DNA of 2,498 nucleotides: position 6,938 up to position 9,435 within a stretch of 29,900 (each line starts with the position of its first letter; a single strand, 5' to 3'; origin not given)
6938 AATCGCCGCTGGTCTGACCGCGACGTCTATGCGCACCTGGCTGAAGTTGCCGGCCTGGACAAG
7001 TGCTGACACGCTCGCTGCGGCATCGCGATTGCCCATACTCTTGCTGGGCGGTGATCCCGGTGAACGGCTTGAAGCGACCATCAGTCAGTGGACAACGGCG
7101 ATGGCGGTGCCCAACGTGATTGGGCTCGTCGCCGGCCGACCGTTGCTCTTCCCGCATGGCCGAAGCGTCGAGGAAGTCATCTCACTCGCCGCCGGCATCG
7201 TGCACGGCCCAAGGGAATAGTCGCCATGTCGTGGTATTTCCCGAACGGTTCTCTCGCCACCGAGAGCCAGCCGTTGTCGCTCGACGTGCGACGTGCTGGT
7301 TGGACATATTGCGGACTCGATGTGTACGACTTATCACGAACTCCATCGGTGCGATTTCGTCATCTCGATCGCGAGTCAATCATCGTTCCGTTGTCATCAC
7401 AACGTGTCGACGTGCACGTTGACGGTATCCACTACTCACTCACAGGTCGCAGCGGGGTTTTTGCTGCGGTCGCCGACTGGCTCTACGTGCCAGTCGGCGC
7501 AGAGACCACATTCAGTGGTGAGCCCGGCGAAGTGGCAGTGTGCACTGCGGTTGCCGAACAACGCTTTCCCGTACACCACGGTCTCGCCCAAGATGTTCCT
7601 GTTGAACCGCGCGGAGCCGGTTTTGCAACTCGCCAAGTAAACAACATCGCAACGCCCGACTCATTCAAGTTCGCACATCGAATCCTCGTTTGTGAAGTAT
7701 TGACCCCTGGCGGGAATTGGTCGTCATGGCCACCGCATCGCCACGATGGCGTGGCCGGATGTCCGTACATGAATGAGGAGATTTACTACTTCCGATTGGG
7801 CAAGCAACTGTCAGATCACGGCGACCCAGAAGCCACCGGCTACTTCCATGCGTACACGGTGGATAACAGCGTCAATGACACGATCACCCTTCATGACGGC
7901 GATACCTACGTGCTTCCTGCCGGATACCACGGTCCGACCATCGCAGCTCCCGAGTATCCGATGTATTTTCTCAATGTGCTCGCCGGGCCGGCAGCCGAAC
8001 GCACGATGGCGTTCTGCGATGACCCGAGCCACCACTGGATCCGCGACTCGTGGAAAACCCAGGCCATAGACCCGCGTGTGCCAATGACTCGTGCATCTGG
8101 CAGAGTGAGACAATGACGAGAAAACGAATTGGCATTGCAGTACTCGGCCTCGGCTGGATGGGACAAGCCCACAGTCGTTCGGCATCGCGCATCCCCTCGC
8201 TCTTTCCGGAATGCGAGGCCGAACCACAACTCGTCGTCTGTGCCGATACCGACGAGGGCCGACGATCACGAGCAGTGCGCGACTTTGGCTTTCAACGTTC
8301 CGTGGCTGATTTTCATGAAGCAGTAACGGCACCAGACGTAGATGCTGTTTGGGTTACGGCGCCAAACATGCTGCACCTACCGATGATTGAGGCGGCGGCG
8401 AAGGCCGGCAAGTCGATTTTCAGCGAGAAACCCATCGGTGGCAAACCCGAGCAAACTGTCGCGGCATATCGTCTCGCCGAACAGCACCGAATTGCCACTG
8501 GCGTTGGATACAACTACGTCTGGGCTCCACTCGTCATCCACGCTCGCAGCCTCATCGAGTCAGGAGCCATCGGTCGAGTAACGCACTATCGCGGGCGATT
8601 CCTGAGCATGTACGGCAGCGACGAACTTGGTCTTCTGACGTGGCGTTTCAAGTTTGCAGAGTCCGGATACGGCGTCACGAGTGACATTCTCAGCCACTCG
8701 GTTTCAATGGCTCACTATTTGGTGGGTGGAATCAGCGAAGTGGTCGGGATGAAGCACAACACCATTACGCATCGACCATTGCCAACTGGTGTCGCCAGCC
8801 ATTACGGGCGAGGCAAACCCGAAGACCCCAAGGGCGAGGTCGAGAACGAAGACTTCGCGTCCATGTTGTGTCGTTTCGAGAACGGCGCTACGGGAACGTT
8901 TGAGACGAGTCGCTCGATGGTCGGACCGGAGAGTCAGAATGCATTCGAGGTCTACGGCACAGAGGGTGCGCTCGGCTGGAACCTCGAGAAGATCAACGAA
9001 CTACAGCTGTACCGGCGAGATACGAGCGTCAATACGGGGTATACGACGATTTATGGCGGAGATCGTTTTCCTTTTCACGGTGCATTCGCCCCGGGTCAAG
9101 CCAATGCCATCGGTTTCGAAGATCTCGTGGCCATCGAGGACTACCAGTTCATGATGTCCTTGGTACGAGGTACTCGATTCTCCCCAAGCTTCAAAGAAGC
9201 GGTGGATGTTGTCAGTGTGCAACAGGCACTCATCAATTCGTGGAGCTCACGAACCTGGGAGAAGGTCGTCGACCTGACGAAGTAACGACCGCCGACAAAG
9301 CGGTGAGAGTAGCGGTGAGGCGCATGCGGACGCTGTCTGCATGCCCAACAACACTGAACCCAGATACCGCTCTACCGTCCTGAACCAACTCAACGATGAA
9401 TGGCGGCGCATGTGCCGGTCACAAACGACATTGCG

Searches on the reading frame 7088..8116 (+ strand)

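Call 10: search_protein_families(library=pfam, proteins=[window:7088-8116:+])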
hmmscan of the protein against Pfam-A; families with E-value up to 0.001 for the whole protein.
window:7088-8116:+ (342 aa): 1 family
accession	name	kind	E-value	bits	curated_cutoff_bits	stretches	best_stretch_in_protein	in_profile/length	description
PF04962.18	KduI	-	9.2e-63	212.4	23.9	1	63-318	16-262/262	KduI/IolB family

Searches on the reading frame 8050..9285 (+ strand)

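Call 10: search_protein_families(library=pfam, proteins=[window:8050-9285:+])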
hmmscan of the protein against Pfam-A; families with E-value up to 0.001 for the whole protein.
window:8050-9285:+ (411 aa): 3 families
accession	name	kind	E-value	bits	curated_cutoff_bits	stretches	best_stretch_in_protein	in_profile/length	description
PF22725.1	GFO_IDH_MocA_C3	-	1.8e-26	93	27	1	164-308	3-123/124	GFO/IDH/MocA C-terminal domain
PF01408.29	GFO_IDH_MocA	-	2.6e-17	64.1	24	1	28-153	2-119/120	Oxidoreductase family, NAD-binding Rossmann fold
PF02894.22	GFO_IDH_MocA_C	-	7.7e-13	49.2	22.9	1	166-314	1-133/218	Oxidoreductase family, C-terminal alpha/beta domain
